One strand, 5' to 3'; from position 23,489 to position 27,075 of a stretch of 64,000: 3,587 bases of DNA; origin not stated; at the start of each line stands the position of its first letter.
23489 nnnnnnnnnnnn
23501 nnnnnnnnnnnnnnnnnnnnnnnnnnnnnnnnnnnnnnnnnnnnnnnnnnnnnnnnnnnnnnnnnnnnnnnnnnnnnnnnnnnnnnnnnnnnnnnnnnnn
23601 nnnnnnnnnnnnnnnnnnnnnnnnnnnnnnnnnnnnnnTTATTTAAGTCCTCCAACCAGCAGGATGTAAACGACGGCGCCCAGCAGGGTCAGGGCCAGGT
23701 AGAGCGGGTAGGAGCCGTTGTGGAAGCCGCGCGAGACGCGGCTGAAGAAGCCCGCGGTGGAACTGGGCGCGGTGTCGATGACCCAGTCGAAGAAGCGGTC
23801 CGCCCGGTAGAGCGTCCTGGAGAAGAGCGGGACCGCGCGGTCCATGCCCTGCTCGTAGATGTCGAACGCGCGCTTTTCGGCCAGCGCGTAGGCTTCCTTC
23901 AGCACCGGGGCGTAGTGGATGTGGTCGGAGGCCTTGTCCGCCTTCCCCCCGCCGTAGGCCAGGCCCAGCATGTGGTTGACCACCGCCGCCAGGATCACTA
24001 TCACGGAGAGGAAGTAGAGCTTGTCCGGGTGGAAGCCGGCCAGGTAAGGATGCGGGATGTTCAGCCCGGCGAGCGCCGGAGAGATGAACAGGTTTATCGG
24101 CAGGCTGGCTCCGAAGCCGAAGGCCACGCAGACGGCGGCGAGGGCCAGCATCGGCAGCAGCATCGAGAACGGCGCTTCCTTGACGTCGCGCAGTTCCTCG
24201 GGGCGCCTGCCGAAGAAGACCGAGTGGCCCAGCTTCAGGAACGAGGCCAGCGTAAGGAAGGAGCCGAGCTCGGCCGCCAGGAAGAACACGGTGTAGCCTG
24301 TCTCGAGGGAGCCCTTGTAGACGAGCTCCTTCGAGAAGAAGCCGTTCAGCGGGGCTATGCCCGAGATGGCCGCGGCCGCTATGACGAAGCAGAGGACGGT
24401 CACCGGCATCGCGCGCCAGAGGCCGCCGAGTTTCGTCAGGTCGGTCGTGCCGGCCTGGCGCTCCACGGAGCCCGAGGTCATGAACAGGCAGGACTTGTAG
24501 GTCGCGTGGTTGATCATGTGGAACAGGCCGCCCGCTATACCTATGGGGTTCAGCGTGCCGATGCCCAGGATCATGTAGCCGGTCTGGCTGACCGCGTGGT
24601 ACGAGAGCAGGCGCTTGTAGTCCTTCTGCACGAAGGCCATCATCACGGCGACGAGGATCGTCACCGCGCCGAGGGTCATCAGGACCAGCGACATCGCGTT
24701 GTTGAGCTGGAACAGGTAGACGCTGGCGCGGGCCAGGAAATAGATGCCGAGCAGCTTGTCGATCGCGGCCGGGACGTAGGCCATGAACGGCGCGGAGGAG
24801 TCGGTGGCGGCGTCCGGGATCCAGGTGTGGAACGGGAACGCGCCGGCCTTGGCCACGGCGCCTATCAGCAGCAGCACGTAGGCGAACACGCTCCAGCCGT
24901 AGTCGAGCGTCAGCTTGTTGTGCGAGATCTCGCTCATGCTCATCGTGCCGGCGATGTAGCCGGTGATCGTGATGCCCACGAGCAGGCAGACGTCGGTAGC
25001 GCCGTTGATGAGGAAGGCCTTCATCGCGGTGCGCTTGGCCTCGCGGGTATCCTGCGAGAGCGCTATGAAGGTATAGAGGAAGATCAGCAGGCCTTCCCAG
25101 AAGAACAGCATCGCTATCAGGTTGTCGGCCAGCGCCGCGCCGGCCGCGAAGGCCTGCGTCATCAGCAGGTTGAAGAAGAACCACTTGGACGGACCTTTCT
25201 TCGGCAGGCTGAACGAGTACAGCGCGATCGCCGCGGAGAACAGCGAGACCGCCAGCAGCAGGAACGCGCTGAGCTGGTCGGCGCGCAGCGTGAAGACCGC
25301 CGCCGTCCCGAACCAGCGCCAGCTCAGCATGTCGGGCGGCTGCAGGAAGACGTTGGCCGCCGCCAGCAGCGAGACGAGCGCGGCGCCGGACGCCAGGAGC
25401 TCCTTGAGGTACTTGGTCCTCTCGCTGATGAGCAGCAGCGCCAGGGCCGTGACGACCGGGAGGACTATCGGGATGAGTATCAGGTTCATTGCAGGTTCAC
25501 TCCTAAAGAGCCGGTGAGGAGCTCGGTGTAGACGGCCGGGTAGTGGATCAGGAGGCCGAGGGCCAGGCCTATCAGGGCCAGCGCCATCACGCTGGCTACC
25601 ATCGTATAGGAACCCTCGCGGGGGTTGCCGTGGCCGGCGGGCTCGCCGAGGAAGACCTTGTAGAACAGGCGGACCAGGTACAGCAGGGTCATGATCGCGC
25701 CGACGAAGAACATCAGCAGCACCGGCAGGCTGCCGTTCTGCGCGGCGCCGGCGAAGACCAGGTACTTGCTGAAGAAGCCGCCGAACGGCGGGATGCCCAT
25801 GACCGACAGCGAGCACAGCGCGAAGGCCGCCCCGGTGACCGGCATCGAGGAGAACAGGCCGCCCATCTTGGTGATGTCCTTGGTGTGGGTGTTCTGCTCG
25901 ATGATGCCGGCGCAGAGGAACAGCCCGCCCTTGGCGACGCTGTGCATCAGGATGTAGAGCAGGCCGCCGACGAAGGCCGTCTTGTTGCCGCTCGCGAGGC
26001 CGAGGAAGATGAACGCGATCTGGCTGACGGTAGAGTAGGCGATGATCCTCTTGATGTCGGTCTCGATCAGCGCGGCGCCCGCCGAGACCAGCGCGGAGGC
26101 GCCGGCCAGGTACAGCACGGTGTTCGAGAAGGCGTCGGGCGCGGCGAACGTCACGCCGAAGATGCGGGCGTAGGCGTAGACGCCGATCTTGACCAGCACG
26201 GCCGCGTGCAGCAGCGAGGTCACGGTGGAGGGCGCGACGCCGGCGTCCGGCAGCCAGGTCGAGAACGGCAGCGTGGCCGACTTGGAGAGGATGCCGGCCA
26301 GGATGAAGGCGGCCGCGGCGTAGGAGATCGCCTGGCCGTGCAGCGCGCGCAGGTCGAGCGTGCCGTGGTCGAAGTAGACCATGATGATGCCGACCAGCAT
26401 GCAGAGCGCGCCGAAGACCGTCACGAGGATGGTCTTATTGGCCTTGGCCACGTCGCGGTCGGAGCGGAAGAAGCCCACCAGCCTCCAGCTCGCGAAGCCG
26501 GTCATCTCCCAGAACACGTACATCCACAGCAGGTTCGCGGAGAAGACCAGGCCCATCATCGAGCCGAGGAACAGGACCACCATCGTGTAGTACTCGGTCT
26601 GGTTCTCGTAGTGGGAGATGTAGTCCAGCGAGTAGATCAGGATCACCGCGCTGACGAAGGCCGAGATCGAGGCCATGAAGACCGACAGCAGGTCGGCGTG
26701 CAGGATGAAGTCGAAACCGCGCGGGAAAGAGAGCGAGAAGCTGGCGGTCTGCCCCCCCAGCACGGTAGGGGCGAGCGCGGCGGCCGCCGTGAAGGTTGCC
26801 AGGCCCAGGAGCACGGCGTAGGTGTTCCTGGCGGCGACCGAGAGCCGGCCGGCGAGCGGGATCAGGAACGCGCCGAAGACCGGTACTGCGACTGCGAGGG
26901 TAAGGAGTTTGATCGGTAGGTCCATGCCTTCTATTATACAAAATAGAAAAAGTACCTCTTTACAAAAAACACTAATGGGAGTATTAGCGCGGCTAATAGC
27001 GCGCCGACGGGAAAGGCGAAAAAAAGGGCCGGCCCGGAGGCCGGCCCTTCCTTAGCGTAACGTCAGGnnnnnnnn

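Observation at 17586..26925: Eleven-gene operon with complex-I subunit content, Mbh/Mrp gene order and a Cys-complete [NiFe] large subunit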

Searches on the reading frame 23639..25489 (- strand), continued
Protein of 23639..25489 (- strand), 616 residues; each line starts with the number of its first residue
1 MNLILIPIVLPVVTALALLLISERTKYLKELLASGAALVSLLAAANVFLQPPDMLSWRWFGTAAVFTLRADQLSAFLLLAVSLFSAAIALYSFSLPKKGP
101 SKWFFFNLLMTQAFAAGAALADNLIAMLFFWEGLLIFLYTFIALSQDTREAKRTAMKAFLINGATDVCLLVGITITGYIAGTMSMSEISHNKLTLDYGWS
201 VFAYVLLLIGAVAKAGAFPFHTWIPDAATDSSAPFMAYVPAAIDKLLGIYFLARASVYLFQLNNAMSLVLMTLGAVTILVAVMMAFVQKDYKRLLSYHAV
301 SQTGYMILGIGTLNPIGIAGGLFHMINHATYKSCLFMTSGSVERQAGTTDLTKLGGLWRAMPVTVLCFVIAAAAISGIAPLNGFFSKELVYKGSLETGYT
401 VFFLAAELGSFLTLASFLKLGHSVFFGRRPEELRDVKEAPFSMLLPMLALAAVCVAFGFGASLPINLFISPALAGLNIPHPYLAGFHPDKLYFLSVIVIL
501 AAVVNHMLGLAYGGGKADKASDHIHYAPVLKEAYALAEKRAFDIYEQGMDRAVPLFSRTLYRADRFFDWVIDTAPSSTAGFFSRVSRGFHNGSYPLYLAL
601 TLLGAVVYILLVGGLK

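Call 73: fold_search(model_id=the predicted structure, library=pdb)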
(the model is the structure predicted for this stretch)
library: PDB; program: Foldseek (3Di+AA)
matches with E <= 10: 607; with E <= 0.001: 196
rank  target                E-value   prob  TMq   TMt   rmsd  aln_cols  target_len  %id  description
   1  9a6h_B                2.0e-25  1.00  0.70  0.87   3.0       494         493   24  Integrative model of MRPA-MRPD by crosslinking MS and deep learning (released 2024-09-18)
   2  7qru_A                1.5e-24  1.00  0.77  0.59  10.1       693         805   24  Structure of Bacillus pseudofirmus Mrp antiporter complex, monomer (released 2022-11-09)
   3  6khj_F                8.0e-24  1.00  0.81  0.79   5.9       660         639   23  Supercomplex for electron transfer (released 2020-02-12)
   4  8e9g_L                2.2e-23  1.00  0.81  0.80   5.5       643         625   24  Mycobacterial respiratory complex I with both quinone positions modelled (released 2022-10-12)
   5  9a6h_A                2.4e-23  1.00  0.77  0.60   7.1       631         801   24  Integrative model of MRPA-MRPD by crosslinking MS and deep learning (released 2024-09-18)
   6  9g9y_L                4.1e-23  1.00  0.74  0.70   8.0       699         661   21  Respiratory supercomplex CI2-CIII2-CIV2 (megacomplex) from alphaproteobacterium (released 2026-02-04)
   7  6z16_A                4.7e-23  1.00  0.75  0.59   8.4       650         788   23  Structure of the Mrp antiporter complex (released 2020-08-12)
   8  7zm7_5                8.0e-23  1.00  0.84  0.78   5.2       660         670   21  CryoEM structure of mitochondrial complex I from Chaetomium thermophilum (inhibited by DDM) (released 2022-11-30)
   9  6hum_F                1.6e-22  1.00  0.79  0.80   6.0       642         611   25  Structure of the photosynthetic complex I from Thermosynechococcus elongatus (released 2019-01-09)
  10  6z16_D                1.7e-22  1.00  0.70  0.87   6.5       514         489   23  Structure of the Mrp antiporter complex (released 2020-08-12)
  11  6khi_F                1.8e-22  1.00  0.83  0.79   5.5       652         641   25  Supercomplex for cylic electron transport in cyanobacteria (released 2020-02-12)
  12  4he8_F                2.3e-22  1.00  0.81  0.82   6.0       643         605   26  Crystal structure of the membrane domain of respiratory complex I from Thermus thermophilus (released 2013-02-13)
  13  9g83_L                2.3e-22  1.00  0.76  0.71   7.1       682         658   22  Respiratory supercomplex CI1-CIII2-CIV2-(cbb3)1 from alphaproteobacterium (released 2026-02-04)
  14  6yj4_L                3.3e-22  1.00  0.73  0.69  10.5       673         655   20  Structure of Yarrowia lipolytica complex I at 2.7 A (released 2020-08-12)
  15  8e9i_L                3.8e-22  1.00  0.81  0.81   5.5       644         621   25  Mycobacterial respiratory complex I, semi-inserted quinone (released 2022-10-12)
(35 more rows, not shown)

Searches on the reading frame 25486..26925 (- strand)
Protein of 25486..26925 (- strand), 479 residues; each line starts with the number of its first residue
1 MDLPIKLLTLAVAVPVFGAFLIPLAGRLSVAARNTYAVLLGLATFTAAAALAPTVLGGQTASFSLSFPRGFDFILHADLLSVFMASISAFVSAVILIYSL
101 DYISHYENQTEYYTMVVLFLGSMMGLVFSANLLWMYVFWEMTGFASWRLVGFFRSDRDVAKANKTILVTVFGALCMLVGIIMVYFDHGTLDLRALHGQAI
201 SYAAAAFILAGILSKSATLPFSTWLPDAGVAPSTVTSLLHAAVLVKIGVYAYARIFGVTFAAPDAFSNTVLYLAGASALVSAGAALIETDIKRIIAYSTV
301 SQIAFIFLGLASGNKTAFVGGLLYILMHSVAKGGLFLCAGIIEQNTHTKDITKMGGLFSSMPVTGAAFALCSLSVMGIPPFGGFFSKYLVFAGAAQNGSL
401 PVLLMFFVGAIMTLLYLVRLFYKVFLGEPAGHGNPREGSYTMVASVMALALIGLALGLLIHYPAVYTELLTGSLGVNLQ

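Call 4: search_protein_families(library=pfam, proteins=[window:25486-26925:-], max_evalue=0.01)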
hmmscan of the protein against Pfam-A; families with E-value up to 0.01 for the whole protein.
window:25486-26925:- (479 aa): 2 families
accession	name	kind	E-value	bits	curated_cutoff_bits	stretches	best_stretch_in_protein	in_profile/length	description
PF00361.26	Proton_antipo_M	-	1.6e-63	215.1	21.5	1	129-413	1-294/294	NADH:quinone oxidoreductase/Mrp antiporter, TM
PF00662.26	Proton_antipo_N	-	8.4e-06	26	24.5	1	72-113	10-51/51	NADH-Ubiquinone oxidoreductase (complex I), chain 5 N-terminus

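Call 5: search_protein_families(library=ncbifam, proteins=[window:25486-26925:-], max_evalue=0.01)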
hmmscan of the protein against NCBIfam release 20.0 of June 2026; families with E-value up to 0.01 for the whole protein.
window:25486-26925:- (479 aa): 75 families (the best 25 are shown)
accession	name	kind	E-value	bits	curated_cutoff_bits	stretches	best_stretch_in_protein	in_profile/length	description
NF005141.0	PRK06590.1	equivalog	1.9e-81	274.9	556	1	6-463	3-471/615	NADH-quinone oxidoreductase subunit L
NF009287.0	PRK12647.1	equivalog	8.1e-81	272.7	937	1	8-460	3-467/773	putative monovalent cation/H+ antiporter subunit A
NF005097.0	PRK06525.1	equivalog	3.2e-78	263.6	430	1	8-454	5-469/480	hydrogenase 4 subunit D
TIGR01974.1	NDH_I_L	subfamily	1.7e-75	255.2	407.5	1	7-474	2-493/630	NADH-quinone oxidoreductase subunit L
NF009288.0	PRK12648.1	equivalog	3.4e-75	253.8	1104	1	7-460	2-471/954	monovalent cation/H+ antiporter subunit A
NF009284.0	PRK12644.1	equivalog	4e-71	240.3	962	1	7-460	4-471/975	Na+/H+ antiporter subunit A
NF009285.0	PRK12645.1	equivalog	7.5e-71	239.4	1028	1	6-459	2-492/804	Na+/H+ antiporter subunit A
TIGR00940.1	2a6301s01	subfamily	3.1e-69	234.1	920.45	1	10-459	3-488/793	monovalent cation:proton antiporter subunit A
NF006236.0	PRK08375.1-1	equivalog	1.4e-68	232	663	1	9-468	10-486/493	putative monovalent cation/H+ antiporter subunit D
NF009289.0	PRK12649.1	equivalog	8.6e-66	222.8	1117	1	6-463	5-488/789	putative monovalent cation/H+ antiporter subunit A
NF005561.0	PRK07234.1-1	equivalog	2e-65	221.7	718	1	10-430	11-444/569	putative monovalent cation/H+ antiporter subunit D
TIGR01972.1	NDH_I_M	subfamily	3e-65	220.8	263.8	1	8-467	1-472/486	NADH-quinone oxidoreductase subunit M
NF006240.0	PRK08376.1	subfamily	4e-64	217.4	662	1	6-459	5-491/521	putative monovalent cation/H+ antiporter subunit D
NF006419.0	PRK08668.1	equivalog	3.1e-60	204.6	617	1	10-459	6-466/613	NADH dehydrogenase subunit M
NF009290.0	PRK12650.1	equivalog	5e-60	203.4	980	1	11-462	6-474/966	DUF4040 family protein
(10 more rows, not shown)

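Call 31: search_solved_structures(query=window:25486-26925:-, max_evalue=1e-20)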
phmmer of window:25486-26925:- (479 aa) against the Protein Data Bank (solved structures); distinct sequences matched with E-value up to 1e-20: 62 (the best 60 are shown).
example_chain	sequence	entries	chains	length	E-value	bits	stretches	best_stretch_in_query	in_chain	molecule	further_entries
7z7r_L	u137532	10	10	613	4.2e-52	181.4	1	7-463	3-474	NADH dehydrogenase subunit L | NADH-quinone oxidoreductase subunit L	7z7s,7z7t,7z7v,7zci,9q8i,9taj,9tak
3rko_L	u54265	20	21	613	4.2e-52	181.4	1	7-463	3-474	NADH-QUINONE OXIDOREDUCTASE SUBUNIT L | Proton-translocating NADH-quinone oxidoreductase, chain L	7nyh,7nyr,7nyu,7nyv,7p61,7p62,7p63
6z16_A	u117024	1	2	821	1e-51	180.1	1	71-456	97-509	Multisubunit Na+/H+ antiporter, A subunit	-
6hum_F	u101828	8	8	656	2.9e-50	175.4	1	78-428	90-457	NADH dehydrogenase subunit 5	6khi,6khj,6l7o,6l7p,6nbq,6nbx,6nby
7qru_A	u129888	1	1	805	6.9e-50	174.1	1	15-428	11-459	Na+/H+ antiporter subunit A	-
8e9g_L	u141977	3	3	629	3.4e-45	158.6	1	10-452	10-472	NADH-quinone oxidoreductase, L subunit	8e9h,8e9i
4he8_L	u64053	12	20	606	3.5e-44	155.3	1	11-459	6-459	NADH-quinone oxidoreductase subunit 12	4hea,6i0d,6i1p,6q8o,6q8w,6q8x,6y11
6cfw_H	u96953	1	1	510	6.4e-43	151.2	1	9-457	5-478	Monovalent cation/H+ antiporter subunit D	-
9grx_F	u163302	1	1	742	3.9e-41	145.3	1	72-427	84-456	NAD(P)H-quinone oxidoreductase subunit 5, chloroplastic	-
7d3u_A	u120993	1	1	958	1.1e-39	140.6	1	8-435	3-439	Monovalent Na+/H+ antiporter subunit A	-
5lnk_L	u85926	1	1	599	1.2e-39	140.3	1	76-460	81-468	Mitochondrial complex I, ND5 subunit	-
6q9b_D5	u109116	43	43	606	1.3e-39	140.3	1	76-460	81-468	NADH-ubiquinone oxidoreductase chain 5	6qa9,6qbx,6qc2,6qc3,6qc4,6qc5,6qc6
7qru_D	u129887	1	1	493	2.2e-39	139.5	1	11-433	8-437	Na+/H+ antiporter subunit D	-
7eu3_F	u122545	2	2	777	3.8e-39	138.7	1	7-433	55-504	NAD(P)H-quinone oxidoreductase subunit F | NADH-plastoquinone oxidoreductase subunit 5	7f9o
7wff_F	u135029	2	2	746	4.1e-39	138.6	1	62-427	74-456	NAD(P)H-quinone oxidoreductase subunit 5, chloroplastic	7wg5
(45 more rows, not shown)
